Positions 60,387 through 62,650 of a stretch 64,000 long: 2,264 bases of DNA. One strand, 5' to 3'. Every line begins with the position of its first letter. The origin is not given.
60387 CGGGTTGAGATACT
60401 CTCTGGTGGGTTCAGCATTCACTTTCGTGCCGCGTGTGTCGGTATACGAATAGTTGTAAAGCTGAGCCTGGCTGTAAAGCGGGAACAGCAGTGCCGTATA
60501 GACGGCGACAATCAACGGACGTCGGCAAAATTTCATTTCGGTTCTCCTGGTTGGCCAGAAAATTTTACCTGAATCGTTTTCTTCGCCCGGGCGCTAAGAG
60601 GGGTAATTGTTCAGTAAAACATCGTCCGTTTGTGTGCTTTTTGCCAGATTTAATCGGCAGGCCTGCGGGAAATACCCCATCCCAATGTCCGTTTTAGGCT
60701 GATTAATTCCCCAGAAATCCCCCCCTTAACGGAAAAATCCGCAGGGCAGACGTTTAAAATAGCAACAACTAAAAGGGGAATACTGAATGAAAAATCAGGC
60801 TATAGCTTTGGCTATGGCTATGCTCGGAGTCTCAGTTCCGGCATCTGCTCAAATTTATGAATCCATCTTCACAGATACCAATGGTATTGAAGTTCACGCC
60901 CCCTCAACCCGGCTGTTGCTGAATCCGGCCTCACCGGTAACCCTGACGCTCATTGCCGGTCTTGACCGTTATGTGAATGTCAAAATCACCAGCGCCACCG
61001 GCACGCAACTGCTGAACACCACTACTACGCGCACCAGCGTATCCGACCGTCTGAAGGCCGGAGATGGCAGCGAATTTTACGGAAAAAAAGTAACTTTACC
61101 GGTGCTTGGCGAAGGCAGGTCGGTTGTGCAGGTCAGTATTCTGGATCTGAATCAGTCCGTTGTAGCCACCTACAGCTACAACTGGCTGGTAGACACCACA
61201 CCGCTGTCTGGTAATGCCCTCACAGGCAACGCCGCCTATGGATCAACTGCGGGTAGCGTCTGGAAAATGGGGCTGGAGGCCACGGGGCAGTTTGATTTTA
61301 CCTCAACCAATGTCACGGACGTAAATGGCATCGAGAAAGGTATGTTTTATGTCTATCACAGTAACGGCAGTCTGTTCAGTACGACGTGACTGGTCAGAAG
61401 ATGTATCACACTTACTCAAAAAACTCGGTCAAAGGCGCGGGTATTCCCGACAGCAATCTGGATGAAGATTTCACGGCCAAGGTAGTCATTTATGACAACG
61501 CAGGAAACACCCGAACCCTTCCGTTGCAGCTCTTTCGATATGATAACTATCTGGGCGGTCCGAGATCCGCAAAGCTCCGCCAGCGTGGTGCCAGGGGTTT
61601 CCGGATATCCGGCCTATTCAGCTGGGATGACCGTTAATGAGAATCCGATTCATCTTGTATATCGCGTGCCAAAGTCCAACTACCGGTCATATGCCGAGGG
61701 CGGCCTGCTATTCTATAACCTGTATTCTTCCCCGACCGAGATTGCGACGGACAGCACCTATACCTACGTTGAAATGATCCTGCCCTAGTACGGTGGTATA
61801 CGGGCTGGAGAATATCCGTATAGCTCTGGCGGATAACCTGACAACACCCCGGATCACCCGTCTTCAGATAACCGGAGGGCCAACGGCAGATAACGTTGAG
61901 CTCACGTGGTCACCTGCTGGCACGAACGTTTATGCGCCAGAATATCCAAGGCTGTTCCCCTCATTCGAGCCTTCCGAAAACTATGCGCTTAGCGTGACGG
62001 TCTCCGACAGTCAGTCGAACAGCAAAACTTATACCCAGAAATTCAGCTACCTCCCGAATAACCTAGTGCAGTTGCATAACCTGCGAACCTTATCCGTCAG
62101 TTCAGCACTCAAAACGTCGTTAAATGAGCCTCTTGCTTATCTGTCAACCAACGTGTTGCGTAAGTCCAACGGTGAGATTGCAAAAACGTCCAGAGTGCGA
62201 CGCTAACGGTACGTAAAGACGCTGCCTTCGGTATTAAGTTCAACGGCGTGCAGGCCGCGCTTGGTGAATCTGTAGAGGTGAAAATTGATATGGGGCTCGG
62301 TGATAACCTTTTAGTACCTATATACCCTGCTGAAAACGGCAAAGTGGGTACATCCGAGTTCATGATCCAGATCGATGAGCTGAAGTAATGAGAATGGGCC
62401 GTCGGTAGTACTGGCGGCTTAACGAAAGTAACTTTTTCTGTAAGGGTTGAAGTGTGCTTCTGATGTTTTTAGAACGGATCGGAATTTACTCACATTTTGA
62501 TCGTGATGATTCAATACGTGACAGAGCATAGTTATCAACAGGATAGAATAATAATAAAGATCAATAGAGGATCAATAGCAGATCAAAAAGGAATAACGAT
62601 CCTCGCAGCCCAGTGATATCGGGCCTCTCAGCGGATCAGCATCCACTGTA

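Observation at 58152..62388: Large Ig-like surface protein with a divergently oriented, frameshifted paralog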

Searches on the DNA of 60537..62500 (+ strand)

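Call 6: search_dna_similar(query=window:60537-62500:+, collection=plasmids, mode=distant, max_rows=50, rows=spread)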
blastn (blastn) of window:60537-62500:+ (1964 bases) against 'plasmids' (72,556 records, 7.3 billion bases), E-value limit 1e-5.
Records with a match: 1456; places in all: 1490; records where one place covers at least 80% of the query: 1273.
Best place of each record, by identity: >=99% 218; 95-99% 2; 80-90% 67; 60-80% 1169.
By first word of the organism name: Escherichia 560; Salmonella 411; Enterobacter 285; Klebsiella 87; Citrobacter 66; Leclercia 15; Raoultella 8; Serratia 7; Shigella 4; Morganella 2; and 8 more.
By predicted mobility (MOB-suite, as given by PLSDB): conjugative 1240; non-mobilizable 180; mobilizable 36.
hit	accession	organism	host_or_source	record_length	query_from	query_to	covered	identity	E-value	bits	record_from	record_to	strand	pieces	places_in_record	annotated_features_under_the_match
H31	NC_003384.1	Salmonella enterica subsp. enterica serovar Typhi str. CT18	-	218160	1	1964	100%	100.0%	0e+0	3543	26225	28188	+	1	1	Ig-like domain-containing protein | hypothetical protein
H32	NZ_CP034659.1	Escherichia coli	cell culture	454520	1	1964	100%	99.8%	0e+0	3535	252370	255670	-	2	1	IS3 family transposase | Ig-like domain-containing protein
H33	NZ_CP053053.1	Salmonella enterica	swine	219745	1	1964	100%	99.8%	0e+0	3523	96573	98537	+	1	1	Ig-like domain-containing protein | hypothetical protein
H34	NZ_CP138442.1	Enterobacter cloacae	Homo sapiens,Bacterial pure ...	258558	1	1964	100%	99.8%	0e+0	3523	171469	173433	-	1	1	Ig-like domain-containing protein | hypothetical protein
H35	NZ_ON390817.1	Klebsiella pneumoniae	-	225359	1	1964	100%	99.7%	0e+0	3518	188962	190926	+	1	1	Ig-like domain-containing protein | hypothetical protein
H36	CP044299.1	Escherichia coli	Pork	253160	1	1964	100%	99.7%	0e+0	3518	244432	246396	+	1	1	DUF4165 domain-containing protein | hypothetical protein (x2)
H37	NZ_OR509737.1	Escherichia coli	-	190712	1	1964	100%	99.7%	0e+0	3518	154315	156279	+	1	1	Ig-like domain-containing protein | hypothetical protein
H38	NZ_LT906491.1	Salmonella enterica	-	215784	1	1964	100%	99.1%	0e+0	3498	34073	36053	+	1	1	Ig-like domain-containing protein | hypothetical protein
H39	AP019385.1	Enterobacter cloacae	Homo sapiens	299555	218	1884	85%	69.8%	2e-114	733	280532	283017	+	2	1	none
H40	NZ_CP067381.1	Klebsiella grimontii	Homo sapiens,urine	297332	218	1884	85%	69.8%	2e-114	733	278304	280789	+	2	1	Ig-like domain-containing protein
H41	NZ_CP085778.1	Enterobacter hormaechei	Homo sapiens,urine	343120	218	1884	85%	69.8%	2e-114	733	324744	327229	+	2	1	Ig-like domain-containing protein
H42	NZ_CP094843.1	Enterobacter ludwigii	cell culture,tailing mud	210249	218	1884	85%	69.8%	2e-114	733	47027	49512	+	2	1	Ig-like domain-containing protein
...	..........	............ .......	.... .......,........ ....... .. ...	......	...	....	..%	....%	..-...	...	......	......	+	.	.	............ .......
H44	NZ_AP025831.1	Enterobacter hormaechei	Homo sapiens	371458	218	1884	85%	69.8%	2e-114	733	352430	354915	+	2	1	Ig-like domain-containing protein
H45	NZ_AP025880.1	Enterobacter hormaechei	Homo sapiens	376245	218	1884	85%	69.8%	2e-114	733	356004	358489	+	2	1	Ig-like domain-containing protein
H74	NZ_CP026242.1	Citrobacter freundii complex sp. CFNIH9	-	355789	5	1964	71%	74.6%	8e-132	920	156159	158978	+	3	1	Ig-like domain-containing protein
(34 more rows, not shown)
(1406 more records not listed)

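Call 8: get_annotated_region(hit=H40, flank=7000)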
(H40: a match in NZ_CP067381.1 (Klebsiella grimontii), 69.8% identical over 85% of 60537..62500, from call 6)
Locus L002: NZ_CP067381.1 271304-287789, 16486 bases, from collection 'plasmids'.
description: Klebsiella grimontii strain 2481359 plasmid p2481359-1-VIM1-MCR9, complete sequence
organism: Klebsiella grimontii (NCBI taxid 2058152)
taxonomy: Bacteria; Pseudomonadota; Gammaproteobacteria; Enterobacterales; Enterobacteriaceae; Klebsiella; Klebsiella grimontii
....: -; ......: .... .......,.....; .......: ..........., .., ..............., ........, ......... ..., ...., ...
typing (MOB-suite, as given by PLSDB): conjugative; replicon IncHI2A,rep_cluster_1088; relaxase MOBH; mating-pair formation MPF_F
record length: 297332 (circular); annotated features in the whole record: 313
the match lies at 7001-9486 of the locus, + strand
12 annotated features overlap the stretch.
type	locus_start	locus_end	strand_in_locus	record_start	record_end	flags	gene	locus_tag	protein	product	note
CDS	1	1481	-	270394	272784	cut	-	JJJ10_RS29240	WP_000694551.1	Ig-like domain-containing protein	-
CDS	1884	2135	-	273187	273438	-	-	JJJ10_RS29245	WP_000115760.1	hypothetical protein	-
CDS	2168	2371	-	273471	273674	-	-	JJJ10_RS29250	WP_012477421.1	hypothetical protein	-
CDS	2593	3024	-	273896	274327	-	-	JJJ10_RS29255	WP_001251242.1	hypothetical protein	-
CDS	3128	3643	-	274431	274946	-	-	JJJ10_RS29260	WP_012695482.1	hypothetical protein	-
CDS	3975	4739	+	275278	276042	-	-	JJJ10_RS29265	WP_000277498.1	hypothetical protein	-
CDS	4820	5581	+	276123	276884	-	-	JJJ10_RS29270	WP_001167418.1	methyltransferase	-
CDS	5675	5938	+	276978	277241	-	-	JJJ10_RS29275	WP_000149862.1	hypothetical protein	-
CDS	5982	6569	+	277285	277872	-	-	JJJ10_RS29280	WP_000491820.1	hypothetical protein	-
CDS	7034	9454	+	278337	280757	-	-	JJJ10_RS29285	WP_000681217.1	Ig-like domain-containing protein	-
CDS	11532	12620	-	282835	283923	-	repHI2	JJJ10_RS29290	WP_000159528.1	IncHI-type plasmid replication initiator protein RepHI2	-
CDS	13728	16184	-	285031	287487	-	-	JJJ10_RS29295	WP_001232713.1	Ig-like domain-containing protein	-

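Call 9: get_annotated_region(hit=H74, flank=7000)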
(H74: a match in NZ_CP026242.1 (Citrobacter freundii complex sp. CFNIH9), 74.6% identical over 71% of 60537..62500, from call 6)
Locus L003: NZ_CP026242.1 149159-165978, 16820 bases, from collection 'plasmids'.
description: Citrobacter freundii complex sp. CFNIH9 plasmid pCFR-eb27, complete sequence
organism: Citrobacter freundii complex sp. CFNIH9 (NCBI taxid 2077149)
taxonomy: Bacteria; Pseudomonadota; Gammaproteobacteria; Enterobacterales; Enterobacteriaceae; Citrobacter; Citrobacter freundii complex sp. CFNIH9
host: -; source: -; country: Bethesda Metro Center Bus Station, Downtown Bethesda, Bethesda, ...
typing (MOB-suite, as given by PLSDB): conjugative; replicon IncHI1A,IncP; relaxase MOBH,MOBP; mating-pair formation MPF_F
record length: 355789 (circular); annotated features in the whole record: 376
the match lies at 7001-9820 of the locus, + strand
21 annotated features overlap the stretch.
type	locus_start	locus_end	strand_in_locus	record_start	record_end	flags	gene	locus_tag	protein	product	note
CDS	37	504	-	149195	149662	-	-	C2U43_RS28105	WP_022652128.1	hypothetical protein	-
CDS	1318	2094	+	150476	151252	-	-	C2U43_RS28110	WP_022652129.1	hypothetical protein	-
CDS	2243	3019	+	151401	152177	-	-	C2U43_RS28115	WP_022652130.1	hypothetical protein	-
CDS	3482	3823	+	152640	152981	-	-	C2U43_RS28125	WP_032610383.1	hypothetical protein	-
CDS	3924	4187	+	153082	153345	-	-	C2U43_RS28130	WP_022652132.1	hypothetical protein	-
CDS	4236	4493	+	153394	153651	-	-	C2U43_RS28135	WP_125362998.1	hypothetical protein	-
CDS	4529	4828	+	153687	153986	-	-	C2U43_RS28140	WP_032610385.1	hypothetical protein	-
CDS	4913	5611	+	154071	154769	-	-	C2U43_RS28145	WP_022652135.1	hypothetical protein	-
CDS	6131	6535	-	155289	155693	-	-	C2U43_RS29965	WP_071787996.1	Ig-like domain-containing protein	-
CDS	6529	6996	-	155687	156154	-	-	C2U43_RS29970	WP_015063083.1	DUF4165 domain-containing protein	-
CDS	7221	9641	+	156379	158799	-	-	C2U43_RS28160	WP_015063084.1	Ig-like domain-containing protein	-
CDS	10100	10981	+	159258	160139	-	-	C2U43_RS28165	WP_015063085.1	RepB family plasmid replication initiator protein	GO:0006270 - DNA replication initiation [Evidence IEA]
CDS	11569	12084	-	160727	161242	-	-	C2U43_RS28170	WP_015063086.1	hypothetical protein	-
CDS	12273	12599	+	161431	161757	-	-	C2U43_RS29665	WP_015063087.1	hypothetical protein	-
CDS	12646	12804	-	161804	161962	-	-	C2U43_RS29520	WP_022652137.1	hypothetical protein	-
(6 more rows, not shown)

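Call 17: get_annotated_region(hit=H38, flank=3500)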
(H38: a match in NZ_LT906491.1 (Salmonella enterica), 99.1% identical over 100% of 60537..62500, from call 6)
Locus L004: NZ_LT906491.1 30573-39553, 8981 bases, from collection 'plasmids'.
description: Salmonella enterica subsp. enterica serovar Typhi isolate ISP_03_07467_SGB110-sc-1979083 plasmid 2
organism: Salmonella enterica (NCBI taxid 90370)
taxonomy: Bacteria; Pseudomonadota; Gammaproteobacteria; Enterobacterales; Enterobacteriaceae; Salmonella; Salmonella enterica
host: -; source: -; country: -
typing (MOB-suite, as given by PLSDB): conjugative; replicon IncHI1A,IncQ1; relaxase MOBH; mating-pair formation MPF_F
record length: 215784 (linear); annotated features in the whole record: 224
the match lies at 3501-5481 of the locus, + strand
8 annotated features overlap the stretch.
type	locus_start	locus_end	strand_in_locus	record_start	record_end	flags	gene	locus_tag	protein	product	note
CDS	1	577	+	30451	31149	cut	-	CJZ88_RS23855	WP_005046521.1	hypothetical protein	-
CDS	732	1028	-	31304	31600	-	-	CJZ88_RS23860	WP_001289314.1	hypothetical protein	-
CDS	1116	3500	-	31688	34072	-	-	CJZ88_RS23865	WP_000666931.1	Ig-like domain-containing protein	-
CDS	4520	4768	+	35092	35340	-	-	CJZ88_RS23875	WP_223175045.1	hypothetical protein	-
CDS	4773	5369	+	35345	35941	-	-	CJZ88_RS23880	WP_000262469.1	Ig-like domain-containing protein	-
CDS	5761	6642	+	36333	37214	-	-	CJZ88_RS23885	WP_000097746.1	RepB family plasmid replication initiator protein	GO:0006270 - DNA replication initiation [Evidence IEA]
CDS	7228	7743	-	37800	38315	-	-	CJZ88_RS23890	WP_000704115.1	hypothetical protein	-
CDS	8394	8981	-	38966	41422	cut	-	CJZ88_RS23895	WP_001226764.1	Ig-like domain-containing protein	-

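Call 18: get_annotated_region(hit=H33, flank=3500)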
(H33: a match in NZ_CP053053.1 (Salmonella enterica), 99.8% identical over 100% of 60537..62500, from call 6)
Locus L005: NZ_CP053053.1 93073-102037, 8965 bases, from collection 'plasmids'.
description: Salmonella enterica subsp. enterica serovar Typhimurium strain CVM 28321-a plasmid p28321a-1, complete sequence
organism: Salmonella enterica (NCBI taxid 90371)
taxonomy: Bacteria; Pseudomonadota; Gammaproteobacteria; Enterobacterales; Enterobacteriaceae; Salmonella; Salmonella enterica
host: -; source: swine; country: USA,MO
typing (MOB-suite, as given by PLSDB): conjugative; replicon IncFIA,IncQ1; relaxase MOBH; mating-pair formation MPF_F
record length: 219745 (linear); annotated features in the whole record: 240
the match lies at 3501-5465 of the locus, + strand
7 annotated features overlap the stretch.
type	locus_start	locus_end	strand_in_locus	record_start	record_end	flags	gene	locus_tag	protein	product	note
CDS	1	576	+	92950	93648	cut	-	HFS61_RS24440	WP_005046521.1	hypothetical protein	-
CDS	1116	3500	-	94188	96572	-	-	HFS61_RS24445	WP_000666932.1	Ig-like domain-containing protein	-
CDS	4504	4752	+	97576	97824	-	-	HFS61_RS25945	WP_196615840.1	hypothetical protein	-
CDS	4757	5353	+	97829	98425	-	-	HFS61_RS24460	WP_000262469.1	Ig-like domain-containing protein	-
CDS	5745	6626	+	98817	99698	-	-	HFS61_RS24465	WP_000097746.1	RepB family plasmid replication initiator protein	GO:0006270 - DNA replication initiation [Evidence IEA]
CDS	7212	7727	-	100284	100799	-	-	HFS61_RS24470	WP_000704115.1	hypothetical protein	-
CDS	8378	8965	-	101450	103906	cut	-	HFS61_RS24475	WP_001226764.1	Ig-like domain-containing protein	-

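Call 19: get_annotated_region(hit=H36, flank=3500)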
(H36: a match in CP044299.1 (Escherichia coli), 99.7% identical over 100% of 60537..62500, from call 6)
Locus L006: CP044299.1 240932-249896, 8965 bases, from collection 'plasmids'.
description: Escherichia coli strain P59A plasmid pP59A-CTX-M-55, complete sequence
organism: Escherichia coli (NCBI taxid 562)
taxonomy: Bacteria; Pseudomonadota; Gammaproteobacteria; Enterobacterales; Enterobacteriaceae; Escherichia; Escherichia coli
host: -; source: Pork; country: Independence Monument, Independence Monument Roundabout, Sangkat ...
typing (MOB-suite, as given by PLSDB): conjugative; replicon IncHI1B; relaxase MOBH; mating-pair formation MPF_F
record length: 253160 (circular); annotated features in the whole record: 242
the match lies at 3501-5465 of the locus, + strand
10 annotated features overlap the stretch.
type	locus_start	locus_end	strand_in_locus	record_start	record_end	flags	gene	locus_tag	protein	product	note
CDS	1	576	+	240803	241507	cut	-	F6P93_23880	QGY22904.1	hypothetical protein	-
CDS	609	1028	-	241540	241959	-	-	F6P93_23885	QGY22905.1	hypothetical protein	-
CDS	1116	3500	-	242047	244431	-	-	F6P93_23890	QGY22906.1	DUF4165 domain-containing protein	-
CDS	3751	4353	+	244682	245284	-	-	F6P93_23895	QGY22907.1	DUF4165 domain-containing protein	-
CDS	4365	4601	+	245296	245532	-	-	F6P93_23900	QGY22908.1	hypothetical protein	-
CDS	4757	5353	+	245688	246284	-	-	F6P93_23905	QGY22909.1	hypothetical protein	-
CDS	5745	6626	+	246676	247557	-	-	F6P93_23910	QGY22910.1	RepB family plasmid replication initiator protein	-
CDS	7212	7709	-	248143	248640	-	-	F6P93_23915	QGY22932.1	hypothetical protein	-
CDS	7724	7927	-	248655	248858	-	-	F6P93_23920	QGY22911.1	hypothetical protein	-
CDS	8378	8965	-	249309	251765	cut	-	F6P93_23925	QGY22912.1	DUF4165 domain-containing protein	-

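Call 22: search_dna_similar(query=window:60787-62391:+, collection=plasmids, mode=near, max_rows=60, rows=spread)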
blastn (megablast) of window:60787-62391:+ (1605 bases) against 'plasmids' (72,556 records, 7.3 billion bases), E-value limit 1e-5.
Records with a match: 222; places in all: 223; records where one place covers at least 80% of the query: 215.
Best place of each record, by identity: >=99% 189; 95-99% 31; 80-90% 2.
By first word of the organism name: Escherichia 121; Salmonella 74; Klebsiella 12; Enterobacter 6; Citrobacter 4; Morganella 2; Shigella 2; Leclercia 1.
By predicted mobility (MOB-suite, as given by PLSDB): conjugative 216; non-mobilizable 6.
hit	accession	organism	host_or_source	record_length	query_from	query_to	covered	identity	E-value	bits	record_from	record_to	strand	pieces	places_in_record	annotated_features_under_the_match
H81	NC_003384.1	Salmonella enterica subsp. enterica serovar Typhi str. CT18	-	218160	1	1605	100%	100.0%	0e+0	2964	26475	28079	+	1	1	Ig-like domain-containing protein | hypothetical protein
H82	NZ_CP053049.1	Salmonella enterica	swine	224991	1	1605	100%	100.0%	0e+0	2964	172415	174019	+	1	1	Ig-like domain-containing protein | hypothetical protein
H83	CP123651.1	Salmonella enterica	Pork Chop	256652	1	1605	100%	100.0%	0e+0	2964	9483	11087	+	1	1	Ig-like domain-containing protein | hypothetical protein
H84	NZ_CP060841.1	Salmonella enterica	Homo sapiens,feces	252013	1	1605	100%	99.9%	0e+0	2953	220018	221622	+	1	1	hypothetical protein | Ig-like domain-containing protein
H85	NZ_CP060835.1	Salmonella enterica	Homo sapiens,feces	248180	1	1605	100%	99.9%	0e+0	2953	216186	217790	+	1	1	hypothetical protein | Ig-like domain-containing protein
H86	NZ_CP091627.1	Salmonella enterica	Homo sapiens,feces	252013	1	1605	100%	99.9%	0e+0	2953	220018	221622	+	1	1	hypothetical protein | Ig-like domain-containing protein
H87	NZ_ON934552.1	Escherichia coli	-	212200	1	1605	100%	99.9%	0e+0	2953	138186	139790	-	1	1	hypothetical protein (x2) | Ig-like domain-containing protein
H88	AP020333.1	Salmonella enterica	Homo sapiens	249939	1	1605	100%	99.9%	0e+0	2953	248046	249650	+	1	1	hypothetical protein (x2)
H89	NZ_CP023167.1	Salmonella enterica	Wet market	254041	1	1605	100%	99.8%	0e+0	2942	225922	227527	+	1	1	Ig-like domain-containing protein | hypothetical protein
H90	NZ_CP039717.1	Salmonella enterica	Homo sapiens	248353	1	1605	100%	99.8%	0e+0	2942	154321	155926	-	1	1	Ig-like domain-containing protein | hypothetical protein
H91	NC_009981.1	Salmonella enterica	-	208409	1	1605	100%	99.8%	0e+0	2942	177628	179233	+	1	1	Ig-like domain-containing protein | hypothetical protein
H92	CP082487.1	Salmonella enterica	Animal-Turkey-Young Turkey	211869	1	1605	100%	99.8%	0e+0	2942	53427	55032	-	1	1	DUF4165 domain-containing protein | hypothetical protein | Ig-like domain repeat protein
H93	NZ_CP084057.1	Escherichia coli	Procambarus clarkii,cell culture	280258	1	1605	100%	99.8%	0e+0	2942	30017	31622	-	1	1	Ig-like domain-containing protein | hypothetical protein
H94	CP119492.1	Salmonella enterica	comminuted chicken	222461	1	1605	100%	99.8%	0e+0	2942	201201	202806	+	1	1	Ig-like domain-containing protein | hypothetical protein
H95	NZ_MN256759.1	Escherichia coli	-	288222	1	1605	100%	99.8%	0e+0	2942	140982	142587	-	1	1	Ig-like domain-containing protein | hypothetical protein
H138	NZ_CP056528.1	Citrobacter freundii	culture,Freshwater sample from ...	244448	1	1600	100%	83.5%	0e+0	1486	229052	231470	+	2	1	Ig-like domain-containing protein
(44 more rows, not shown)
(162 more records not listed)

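Call 23: get_annotated_region(hit=H138, flank=7000)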
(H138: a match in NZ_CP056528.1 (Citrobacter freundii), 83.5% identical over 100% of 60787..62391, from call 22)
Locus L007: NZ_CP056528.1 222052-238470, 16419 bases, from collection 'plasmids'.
description: Citrobacter freundii strain RHBSTW-00435 plasmid pRHBSTW-00435_2, complete sequence
organism: Citrobacter freundii (NCBI taxid 546)
taxonomy: Bacteria; Pseudomonadota; Gammaproteobacteria; Enterobacterales; Enterobacteriaceae; Citrobacter; Citrobacter freundii
host: -; source: culture,Freshwater sample from downstream of wastewater treatment plant; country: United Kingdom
typing (MOB-suite, as given by PLSDB): conjugative; replicon IncHI1B; relaxase MOBH; mating-pair formation MPF_F
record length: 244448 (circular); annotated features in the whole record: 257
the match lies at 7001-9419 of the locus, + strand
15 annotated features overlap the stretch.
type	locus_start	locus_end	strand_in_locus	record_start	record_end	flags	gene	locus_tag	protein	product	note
CDS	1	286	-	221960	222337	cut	-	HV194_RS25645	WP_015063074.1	hypothetical protein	-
CDS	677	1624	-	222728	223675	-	-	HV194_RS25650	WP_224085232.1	flavin reductase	-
CDS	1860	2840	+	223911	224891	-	-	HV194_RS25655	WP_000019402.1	IS5-like element IS5 family transposase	GO:0006313 - DNA transposition [Evidence IEA]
CDS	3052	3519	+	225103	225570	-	-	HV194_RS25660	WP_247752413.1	hypothetical protein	-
CDS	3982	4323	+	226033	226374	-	-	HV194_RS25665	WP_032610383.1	hypothetical protein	-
CDS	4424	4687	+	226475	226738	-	-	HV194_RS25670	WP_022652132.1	hypothetical protein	-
CDS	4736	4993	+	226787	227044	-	-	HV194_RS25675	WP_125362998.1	hypothetical protein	-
CDS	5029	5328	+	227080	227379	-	-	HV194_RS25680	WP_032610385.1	hypothetical protein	-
CDS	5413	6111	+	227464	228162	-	-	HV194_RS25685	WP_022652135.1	hypothetical protein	-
CDS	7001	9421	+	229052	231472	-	-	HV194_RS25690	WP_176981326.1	Ig-like domain-containing protein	-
CDS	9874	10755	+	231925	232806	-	-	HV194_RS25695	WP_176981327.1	RepB family plasmid replication initiator protein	GO:0006270 - DNA replication initiation [Evidence IEA]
CDS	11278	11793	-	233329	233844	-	-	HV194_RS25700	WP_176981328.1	hypothetical protein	-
CDS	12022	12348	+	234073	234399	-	-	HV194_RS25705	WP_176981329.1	hypothetical protein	-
CDS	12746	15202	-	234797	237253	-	-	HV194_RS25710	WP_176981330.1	Ig-like domain-containing protein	-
CDS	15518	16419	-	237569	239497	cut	-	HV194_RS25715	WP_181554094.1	Ig-like domain-containing protein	-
